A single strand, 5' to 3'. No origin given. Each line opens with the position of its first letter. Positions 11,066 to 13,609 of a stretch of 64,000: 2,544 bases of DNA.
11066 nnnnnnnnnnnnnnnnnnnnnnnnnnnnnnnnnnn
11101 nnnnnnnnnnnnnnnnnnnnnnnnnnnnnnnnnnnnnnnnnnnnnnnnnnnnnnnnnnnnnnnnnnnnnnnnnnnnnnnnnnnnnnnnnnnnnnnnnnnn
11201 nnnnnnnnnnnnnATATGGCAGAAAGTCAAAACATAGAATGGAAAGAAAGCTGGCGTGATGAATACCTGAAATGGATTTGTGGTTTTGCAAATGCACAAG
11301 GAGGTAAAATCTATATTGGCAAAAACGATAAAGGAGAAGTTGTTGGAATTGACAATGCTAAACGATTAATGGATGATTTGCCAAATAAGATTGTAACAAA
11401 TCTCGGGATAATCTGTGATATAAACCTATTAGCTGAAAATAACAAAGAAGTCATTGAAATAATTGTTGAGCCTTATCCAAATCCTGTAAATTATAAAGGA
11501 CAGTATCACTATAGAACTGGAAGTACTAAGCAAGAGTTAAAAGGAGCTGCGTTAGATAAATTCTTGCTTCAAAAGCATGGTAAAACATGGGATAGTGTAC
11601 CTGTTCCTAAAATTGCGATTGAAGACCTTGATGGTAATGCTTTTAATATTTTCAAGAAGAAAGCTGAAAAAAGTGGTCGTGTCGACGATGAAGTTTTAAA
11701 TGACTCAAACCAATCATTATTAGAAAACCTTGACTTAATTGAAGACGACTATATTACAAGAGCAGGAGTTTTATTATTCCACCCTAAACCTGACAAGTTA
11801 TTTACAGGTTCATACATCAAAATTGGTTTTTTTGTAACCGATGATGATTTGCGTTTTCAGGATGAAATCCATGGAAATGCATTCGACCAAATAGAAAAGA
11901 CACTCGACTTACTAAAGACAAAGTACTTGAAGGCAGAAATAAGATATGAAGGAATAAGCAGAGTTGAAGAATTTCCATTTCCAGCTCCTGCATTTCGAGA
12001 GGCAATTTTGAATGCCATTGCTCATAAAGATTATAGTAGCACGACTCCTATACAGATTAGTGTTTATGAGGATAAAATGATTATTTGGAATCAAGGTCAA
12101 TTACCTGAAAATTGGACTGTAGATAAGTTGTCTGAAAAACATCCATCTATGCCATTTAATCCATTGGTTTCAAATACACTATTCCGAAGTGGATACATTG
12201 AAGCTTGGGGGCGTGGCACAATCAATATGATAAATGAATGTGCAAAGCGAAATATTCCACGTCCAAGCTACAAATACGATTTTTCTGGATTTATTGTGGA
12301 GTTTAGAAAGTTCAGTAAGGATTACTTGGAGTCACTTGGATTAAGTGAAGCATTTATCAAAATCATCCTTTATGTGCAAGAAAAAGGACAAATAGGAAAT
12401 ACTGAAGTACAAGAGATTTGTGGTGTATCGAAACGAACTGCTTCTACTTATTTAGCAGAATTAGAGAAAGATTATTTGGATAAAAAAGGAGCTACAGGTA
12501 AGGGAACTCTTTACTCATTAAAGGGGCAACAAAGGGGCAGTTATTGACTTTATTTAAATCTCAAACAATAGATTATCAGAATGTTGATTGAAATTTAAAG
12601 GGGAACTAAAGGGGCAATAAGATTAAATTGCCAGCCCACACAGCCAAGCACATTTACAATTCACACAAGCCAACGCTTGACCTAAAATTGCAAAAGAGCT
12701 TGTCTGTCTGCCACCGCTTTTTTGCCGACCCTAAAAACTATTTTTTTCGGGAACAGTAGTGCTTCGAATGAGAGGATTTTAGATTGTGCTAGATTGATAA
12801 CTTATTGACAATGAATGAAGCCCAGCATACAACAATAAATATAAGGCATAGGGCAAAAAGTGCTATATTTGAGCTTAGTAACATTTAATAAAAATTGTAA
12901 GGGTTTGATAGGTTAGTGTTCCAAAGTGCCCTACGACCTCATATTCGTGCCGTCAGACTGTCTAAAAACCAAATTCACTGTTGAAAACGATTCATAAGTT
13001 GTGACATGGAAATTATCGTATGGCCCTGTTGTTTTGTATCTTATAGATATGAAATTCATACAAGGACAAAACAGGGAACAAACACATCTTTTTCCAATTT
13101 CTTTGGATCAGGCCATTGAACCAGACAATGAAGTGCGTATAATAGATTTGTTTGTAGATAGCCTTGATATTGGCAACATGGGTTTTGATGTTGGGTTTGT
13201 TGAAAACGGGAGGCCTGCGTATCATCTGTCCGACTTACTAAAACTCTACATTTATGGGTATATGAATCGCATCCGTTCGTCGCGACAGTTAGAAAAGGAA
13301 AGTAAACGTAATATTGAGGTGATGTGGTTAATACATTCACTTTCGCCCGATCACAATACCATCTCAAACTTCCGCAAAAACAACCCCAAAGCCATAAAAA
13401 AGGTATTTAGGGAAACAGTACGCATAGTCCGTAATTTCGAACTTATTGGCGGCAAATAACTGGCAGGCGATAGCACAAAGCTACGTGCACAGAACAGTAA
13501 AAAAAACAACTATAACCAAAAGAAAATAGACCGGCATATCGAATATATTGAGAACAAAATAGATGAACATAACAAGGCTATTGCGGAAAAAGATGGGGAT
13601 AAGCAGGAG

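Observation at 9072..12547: Translationally coupled AEP-primase::SF2-helicase and AlbA_2/Schlafen-type ATPase operon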

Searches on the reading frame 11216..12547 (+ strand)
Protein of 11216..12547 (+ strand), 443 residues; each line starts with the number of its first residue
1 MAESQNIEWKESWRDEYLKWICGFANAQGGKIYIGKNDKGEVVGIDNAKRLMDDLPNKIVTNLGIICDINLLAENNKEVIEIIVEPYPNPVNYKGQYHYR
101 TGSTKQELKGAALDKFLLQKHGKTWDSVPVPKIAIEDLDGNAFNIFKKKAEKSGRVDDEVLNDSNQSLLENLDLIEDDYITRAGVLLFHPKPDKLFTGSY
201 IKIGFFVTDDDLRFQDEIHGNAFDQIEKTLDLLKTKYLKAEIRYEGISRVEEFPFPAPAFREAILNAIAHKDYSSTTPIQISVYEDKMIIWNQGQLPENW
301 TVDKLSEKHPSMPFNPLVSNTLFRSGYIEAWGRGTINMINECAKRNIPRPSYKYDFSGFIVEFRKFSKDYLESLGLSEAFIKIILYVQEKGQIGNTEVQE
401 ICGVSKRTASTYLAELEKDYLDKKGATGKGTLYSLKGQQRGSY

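Call 3: search_protein_families(library=pfam, proteins=[window:11216-12547:+], max_evalue=0.01)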
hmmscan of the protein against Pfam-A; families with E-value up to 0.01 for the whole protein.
window:11216-12547:+ (443 aa): 3 families
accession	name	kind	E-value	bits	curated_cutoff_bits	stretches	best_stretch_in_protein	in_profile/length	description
PF13749.12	HATPase_c_4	-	1.8e-17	63.6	26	1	277-362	2-88/89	Putative ATP-dependent DNA helicase recG C-terminal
PF04326.19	SLFN_AlbA_2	-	6.1e-16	59.4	25.3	1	3-108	1-117/118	Schlafen, AlbA_2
PF13412.12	HTH_24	-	2.6e-05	24.1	21.9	1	381-419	6-44/48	Winged helix-turn-helix DNA-binding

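Call 4: search_protein_families(library=padloc, proteins=[window:11216-12547:+], max_evalue=0.01)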
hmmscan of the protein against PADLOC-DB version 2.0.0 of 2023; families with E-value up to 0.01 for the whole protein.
window:11216-12547:+ (443 aa): 5 families
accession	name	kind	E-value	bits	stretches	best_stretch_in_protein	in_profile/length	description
PDLC02394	pAgo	-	6.4e-23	78.5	1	15-358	55-429/1121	-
PDLC02402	Aga_SIR2-PNTD1-PNTD2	-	1.7e-15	54.2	1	164-298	351-485/876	Class I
PDLC02418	Aga_SIR2-Kinase-PNTD1-PNTD2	-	2.3e-09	34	1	209-298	276-363/756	Class I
PDLC01434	CasR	-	0.0011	16.9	1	362-428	118-177/191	"CAS-I,CAS-II,CAS-III,CAS-IV,CAS-V,CAS-VI; associated_signaling"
PDLC01268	CasR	-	0.0095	13.9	0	371-426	120-169/179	"CAS-I,CAS-II,CAS-III,CAS-IV,CAS-V,CAS-VI; associated_signaling"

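Call 5: search_protein_families(library=ncbifam, proteins=[window:11216-12547:+], max_evalue=0.01)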
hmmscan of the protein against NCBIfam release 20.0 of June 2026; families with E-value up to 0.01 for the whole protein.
window:11216-12547:+ (443 aa): 1 family
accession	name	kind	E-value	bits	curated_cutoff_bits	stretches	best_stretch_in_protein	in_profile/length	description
TIGR01884.1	cas_HTH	subfamily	0.00094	18.6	60.2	1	375-436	139-199/202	CRISPR-associated CARF protein Csa3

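Call 55: find_related_loci(query=window:11216-12547:+, collection=metagenome_contigs, flank=6000)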
Query window:11216-12547:+ (443 aa) in metagenome_contigs; peptide patterns used: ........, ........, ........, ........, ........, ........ (x = any residue, [..] = any of these).
600 stretches matched a pattern (row limit reached: there are more); 533 encode a relative of the query (tblastn E <= 1e-3); the best 80 are kept; 80 distinct loci.
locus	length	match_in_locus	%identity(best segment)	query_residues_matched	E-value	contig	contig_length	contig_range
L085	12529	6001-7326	82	1-442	0e+0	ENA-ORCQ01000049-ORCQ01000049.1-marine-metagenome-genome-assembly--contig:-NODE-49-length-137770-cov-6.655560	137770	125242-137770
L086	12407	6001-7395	70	1-433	0e+0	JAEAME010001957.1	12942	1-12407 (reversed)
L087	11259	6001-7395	70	1-433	0e+0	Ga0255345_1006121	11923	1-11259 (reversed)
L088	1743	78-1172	80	1-365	0e+0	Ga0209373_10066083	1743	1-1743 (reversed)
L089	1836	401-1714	66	1-435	0e+0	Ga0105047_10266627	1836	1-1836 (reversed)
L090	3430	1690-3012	65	1-438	0e+0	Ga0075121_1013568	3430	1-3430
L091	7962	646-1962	66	1-436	0e+0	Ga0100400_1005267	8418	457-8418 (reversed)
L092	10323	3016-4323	59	3-437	0e+0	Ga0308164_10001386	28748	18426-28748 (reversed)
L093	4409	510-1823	63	1-435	0e+0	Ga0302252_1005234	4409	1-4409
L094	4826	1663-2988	64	1-442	0e+0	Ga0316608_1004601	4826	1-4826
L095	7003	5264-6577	61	1-435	0e+0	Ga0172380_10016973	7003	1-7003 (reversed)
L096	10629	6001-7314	62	1-435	0e+0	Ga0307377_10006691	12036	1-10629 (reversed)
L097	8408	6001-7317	61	1-436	0e+0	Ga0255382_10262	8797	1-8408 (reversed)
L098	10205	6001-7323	61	1-437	0e+0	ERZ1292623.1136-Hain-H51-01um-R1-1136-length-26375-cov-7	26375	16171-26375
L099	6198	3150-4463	60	1-435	0e+0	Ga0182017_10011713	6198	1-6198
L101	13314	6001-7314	60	1-435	0e+0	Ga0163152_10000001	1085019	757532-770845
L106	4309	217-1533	60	1-436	0e+0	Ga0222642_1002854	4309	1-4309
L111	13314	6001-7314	61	1-435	4e-180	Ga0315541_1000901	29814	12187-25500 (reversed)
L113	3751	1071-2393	60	1-437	0e+0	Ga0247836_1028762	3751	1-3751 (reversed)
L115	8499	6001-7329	60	1-441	1e-178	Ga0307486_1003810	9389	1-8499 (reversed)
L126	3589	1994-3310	59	1-436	0e+0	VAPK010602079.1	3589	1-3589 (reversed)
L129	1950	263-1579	59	1-436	0e+0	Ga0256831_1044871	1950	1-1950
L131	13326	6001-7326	59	1-438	5e-176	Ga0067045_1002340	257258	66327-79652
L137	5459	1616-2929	57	1-435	2e-177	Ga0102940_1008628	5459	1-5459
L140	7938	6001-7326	58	1-438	1e-173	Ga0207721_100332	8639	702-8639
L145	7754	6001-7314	58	1-435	6e-173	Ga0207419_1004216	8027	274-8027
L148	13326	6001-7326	57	1-438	2e-172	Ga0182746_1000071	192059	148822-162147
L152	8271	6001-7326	57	1-438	2e-170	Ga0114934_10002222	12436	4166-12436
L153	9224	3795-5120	58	1-442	1e-170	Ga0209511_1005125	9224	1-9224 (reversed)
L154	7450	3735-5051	56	1-436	1e-170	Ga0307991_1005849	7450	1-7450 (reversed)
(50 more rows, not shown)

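Call 58: search_protein_families(library=pfam, proteins=[L090:61-1689:+, L086:3841-5973:+, L148:2755-5988:+, L087:278-2524:+, L087:2528-3841:+, L111:7552-7959:-, L111:8163-8987:+, L153:5448-6095:+, L140:2317-4422:+, L148:7501-9600:+], max_evalue=0.001)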
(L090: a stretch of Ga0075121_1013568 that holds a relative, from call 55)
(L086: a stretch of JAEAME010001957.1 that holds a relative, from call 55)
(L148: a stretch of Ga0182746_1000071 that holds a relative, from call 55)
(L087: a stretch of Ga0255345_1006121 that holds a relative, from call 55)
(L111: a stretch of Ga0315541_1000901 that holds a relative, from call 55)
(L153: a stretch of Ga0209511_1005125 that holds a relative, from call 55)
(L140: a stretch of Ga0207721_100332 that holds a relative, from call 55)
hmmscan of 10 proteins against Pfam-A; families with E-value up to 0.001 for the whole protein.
L090:61-1689:+ (542 aa): 8 families
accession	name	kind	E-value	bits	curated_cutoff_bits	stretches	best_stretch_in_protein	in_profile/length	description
PF08870.17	DndE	-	2.3e-11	44.4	25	1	19-132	1-108/111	DNA sulphur modification protein DndE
PF12846.13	AAA_10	-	1.3e-07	31.5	27.5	1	423-520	242-338/362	AAA-like domain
PF13401.12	AAA_22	-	2.3e-06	28.4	27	0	204-459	5-120/130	AAA domain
PF01935.23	DUF87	-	1.3e-05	25.9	23.2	1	182-358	2-184/220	Helicase HerA, central domain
PF06745.19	ATPase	-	3e-05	24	26.6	0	204-345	19-157/231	KaiC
PF05872.18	HerA_C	-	0.00061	19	22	0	423-466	259-304/502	Helicase HerA-like C-terminal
PF24883.2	NPHP3_N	-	0.00075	20.2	24.8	0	203-246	21-63/164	Nephrocystin 3, N-terminal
PF02463.25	SMC_N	-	0.00096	19.1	40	0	201-237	21-57/220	RecF/RecN/SMC N terminal domain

L086:3841-5973:+ (710 aa): 4 families
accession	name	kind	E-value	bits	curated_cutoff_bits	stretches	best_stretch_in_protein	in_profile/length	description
PF00270.35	DEAD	-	7.7e-33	114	26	1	23-195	1-163/167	DEAD/DEAH box helicase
PF00271.37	Helicase_C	-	5.1e-16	59.3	23.5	1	237-350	4-109/110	Helicase conserved C-terminal domain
PF04851.21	ResIII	-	2.6e-09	37.6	22.5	1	21-191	3-162/164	Type III restriction enzyme, res subunit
PF22590.2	Cas3-like_C_2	-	0.00028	21.6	27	1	250-351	4-105/106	CRISPR-associated nuclease/helicase Cas3, C-terminal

L148:2755-5988:+ (1077 aa): 6 families
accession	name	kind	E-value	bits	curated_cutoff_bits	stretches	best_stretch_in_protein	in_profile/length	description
PF11867.13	T1RH-like_C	-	4.6e-131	437.5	26.8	1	747-1073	2-328/329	Type I restriction enzyme HindI endonuclease subunit-like, C-terminal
PF18766.7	SWI2_SNF2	-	3.8e-76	256.1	26.7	1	282-557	1-219/221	SWI2/SNF2 ATPase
PF04313.20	HSDR_N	-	5.7e-53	180.2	25.1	1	7-211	2-195/198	Type I restriction enzyme R protein N terminus (HSDR_N)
PF22679.2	T1R_D3-like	-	3.9e-23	83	27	1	655-729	80-156/158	Type I restriction enzyme subunit R domain 3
PF04851.21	ResIII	-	4.7e-19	69.3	22.5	1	329-495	21-163/164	Type III restriction enzyme, res subunit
PF12891.13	Glyco_hydro_44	-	0.00039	20.9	25.1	0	950-1002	135-186/223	Glycoside hydrolase family 44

L087:278-2524:+ (748 aa): 1 family
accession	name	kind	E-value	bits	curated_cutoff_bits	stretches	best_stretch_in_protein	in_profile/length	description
PF15615.11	TerB_C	-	9.6e-16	58.8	26.3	1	607-746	13-147/148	TerB-C domain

L087:2528-3841:+ (437 aa): 2 families
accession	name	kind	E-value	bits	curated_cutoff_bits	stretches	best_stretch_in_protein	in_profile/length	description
PF10923.14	BrxC_BrxD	-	2.6e-141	471.8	22.2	1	5-417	1-411/414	BREX system ATP-binding protein BrxC/D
PF13191.12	AAA_16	-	0.00012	23.1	32.6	1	32-99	3-69/167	AAA ATPase domain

L111:7552-7959:- (135 aa): 0 families

L111:8163-8987:+ (274 aa): 2 families
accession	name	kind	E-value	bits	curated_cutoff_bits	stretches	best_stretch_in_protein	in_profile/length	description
PF06831.19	H2TH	-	1.2e-07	32.1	34.7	1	138-220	5-85/93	Formamidopyrimidine-DNA glycosylase H2TH domain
PF06827.20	zf-FPG_IleRS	-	0.00026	21.2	21.3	1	247-273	3-29/30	Zinc finger found in FPG and IleRS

L153:5448-6095:+ (215 aa): 0 families

L140:2317-4422:+ (701 aa): 0 families

L148:7501-9600:+ (700 aa): 5 families
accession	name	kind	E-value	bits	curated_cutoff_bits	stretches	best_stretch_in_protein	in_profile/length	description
PF22548.2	AEP-TOTE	-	1.5e-87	293.5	27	1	5-229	4-227/230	TOTE conflict system, Archaeo-Eukaryotic Primase domain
PF04851.21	ResIII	-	6.9e-31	107.8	22.5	1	352-493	3-164/164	Type III restriction enzyme, res subunit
PF00270.35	DEAD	-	2.3e-10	40.9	26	1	355-495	2-164/167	DEAD/DEAH box helicase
PF00176.29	SNF2-rel_dom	-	4.3e-10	39.6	24.9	1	258-570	15-227/290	SNF2-related domain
PF00271.37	Helicase_C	-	4.3e-08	33.8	23.5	1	567-665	11-109/110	Helicase conserved C-terminal domain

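Call 68: search_protein_families(library=pfam, proteins=[L094:236-1495:+, L101:4694-5956:+, L113:144-1058:+, L115:4642-5991:+, L126:654-1928:+, L131:3538-5727:+, L137:810-1616:+, L145:4927-5997:+, L152:687-5927:+, L154:492-3236:+], max_evalue=0.0001)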
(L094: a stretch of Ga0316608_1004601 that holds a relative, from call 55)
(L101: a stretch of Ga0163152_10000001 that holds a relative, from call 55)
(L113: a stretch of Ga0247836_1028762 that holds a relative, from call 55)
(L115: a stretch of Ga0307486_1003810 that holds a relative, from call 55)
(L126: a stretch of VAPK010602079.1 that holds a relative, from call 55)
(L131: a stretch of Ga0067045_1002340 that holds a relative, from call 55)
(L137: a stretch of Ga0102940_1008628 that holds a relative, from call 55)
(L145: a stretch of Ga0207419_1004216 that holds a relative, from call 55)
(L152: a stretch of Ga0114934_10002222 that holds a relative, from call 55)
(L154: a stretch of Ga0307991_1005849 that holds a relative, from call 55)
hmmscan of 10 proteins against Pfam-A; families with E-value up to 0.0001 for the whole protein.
L094:236-1495:+ (419 aa): 5 families
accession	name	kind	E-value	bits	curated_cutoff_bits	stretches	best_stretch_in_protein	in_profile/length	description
PF02518.31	HATPase_c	-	5e-23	82.1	26.4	1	309-418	2-109/111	Histidine kinase-, DNA gyrase B-, and HSP90-like ATPase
PF00512.31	HisKA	-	6.5e-12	45.8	26.9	1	196-263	2-66/66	His Kinase A (phospho-acceptor) domain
PF00989.32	PAS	-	3.7e-08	33.8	22.6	1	59-172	1-113/113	PAS fold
PF13188.13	PAS_8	-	1.4e-06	28.4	21.8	1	59-114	1-58/65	PAS domain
PF13426.13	PAS_9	-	5.2e-06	27.1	27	1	70-173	2-102/103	PAS domain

L101:4694-5956:+ (420 aa): 1 family
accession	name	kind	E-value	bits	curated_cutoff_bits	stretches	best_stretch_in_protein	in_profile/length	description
PF09903.14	DUF2130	-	5.5e-65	219.6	26.7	1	167-404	2-245/255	Uncharacterized protein conserved in bacteria (DUF2130)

L113:144-1058:+ (304 aa): 0 families

L115:4642-5991:+ (449 aa): 1 family
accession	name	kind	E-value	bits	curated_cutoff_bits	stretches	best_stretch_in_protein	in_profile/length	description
PF01420.25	Methylase_S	-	1.1e-31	110.8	22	2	19-197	1-166/168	Type I restriction modification DNA specificity domain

L126:654-1928:+ (424 aa): 2 families
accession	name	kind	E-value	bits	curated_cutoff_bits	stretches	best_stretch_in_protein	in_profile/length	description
PF07221.17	GlcNAc_2-epim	-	1.9e-42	146.2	23.4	1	36-406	1-345/347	N-acylglucosamine 2-epimerase (GlcNAc 2-epimerase)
PF03663.20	Glyco_hydro_76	-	4.4e-06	26.9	25.9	0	70-159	106-195/366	Glycosyl hydrolase family 76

L131:3538-5727:+ (729 aa): 7 families
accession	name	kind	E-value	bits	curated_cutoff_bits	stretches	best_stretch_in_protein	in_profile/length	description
PF00930.27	DPPIV_N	-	1.6e-64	218.3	22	1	127-444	25-353/354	Dipeptidyl peptidase IV (DPP IV) N-terminal region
PF00326.27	Peptidase_S9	-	2.6e-52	177.8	22.6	1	533-728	8-212/213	Prolyl oligopeptidase family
PF12146.15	Hydrolase_4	-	6.6e-09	35.8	27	0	534-629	26-116/239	Serine aminopeptidase, S33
PF01738.24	DLH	-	7.5e-08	32.7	21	1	535-707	37-189/217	Dienelactone hydrolase family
PF02129.25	Peptidase_S15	-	1.5e-07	31.8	23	1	485-628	2-134/262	X-Pro dipeptidyl-peptidase (S15 family)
PF20434.5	BD-FAE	-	1.5e-05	25.1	26.8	0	502-611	10-111/215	BD-FAE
PF00561.26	Abhydrolase_1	-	8.3e-05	22.8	25.8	0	506-621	1-101/245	alpha/beta hydrolase fold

L137:810-1616:+ (268 aa): 1 family
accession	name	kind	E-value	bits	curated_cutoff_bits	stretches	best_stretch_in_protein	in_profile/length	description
PF13391.12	HNH_2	-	1.3e-11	44.6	21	1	162-212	1-65/66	HNH endonuclease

L145:4927-5997:+ (356 aa): 1 family
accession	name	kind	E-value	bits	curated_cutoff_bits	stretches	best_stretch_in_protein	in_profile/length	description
PF00145.23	DNA_methylase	-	3.5e-54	184.9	22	1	7-348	2-323/324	C-5 cytosine-specific DNA methylase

L152:687-5927:+ (1746 aa): 4 families
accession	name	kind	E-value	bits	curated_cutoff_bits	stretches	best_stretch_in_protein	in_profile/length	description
PF00270.35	DEAD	-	2.5e-18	66.8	26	1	96-183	2-83/167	DEAD/DEAH box helicase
PF00271.37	Helicase_C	-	4.6e-08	33.7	23.5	1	1043-1128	38-110/110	Helicase conserved C-terminal domain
PF09369.15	MZB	-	1.3e-05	26.2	24.2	1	1545-1641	3-80/80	MrfA Zn-binding domain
PF04851.21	ResIII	-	6.6e-05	23.3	22.5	0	95-322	5-139/164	Type III restriction enzyme, res subunit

L154:492-3236:+ (914 aa): 2 families
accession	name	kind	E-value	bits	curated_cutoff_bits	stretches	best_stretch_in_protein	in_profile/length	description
PF18962.6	Por_Secre_tail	-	2.1e-13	50.8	27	1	837-912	1-75/75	Secretion system C-terminal sorting domain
PF15902.12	Sortilin-Vps10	-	2.6e-09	36.8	33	0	185-281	32-117/446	Sortilin, neurotensin receptor 3,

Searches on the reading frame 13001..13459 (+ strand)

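Call 13: search_protein_families(library=pfam, proteins=[window:13001-13459:+], max_evalue=0.001)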
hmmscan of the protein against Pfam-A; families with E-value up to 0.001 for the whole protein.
window:13001-13459:+ (152 aa): 1 family
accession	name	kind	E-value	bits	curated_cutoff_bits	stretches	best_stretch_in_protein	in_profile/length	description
PF05598.16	DUF772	-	3.6e-20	72.2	23.1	1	70-138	1-73/74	Transposase domain (DUF772)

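Call 80: search_protein_families(library=ncbifam, proteins=[window:13001-13459:+], max_evalue=0.001)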
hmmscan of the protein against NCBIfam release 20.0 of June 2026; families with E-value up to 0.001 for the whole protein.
window:13001-13459:+ (152 aa): 1 family
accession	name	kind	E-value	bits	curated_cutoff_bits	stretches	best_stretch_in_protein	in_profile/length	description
NF033551.1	transpos_IS1182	equivalog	5.1e-35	121.3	270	1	23-151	2-136/488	IS1182 family transposase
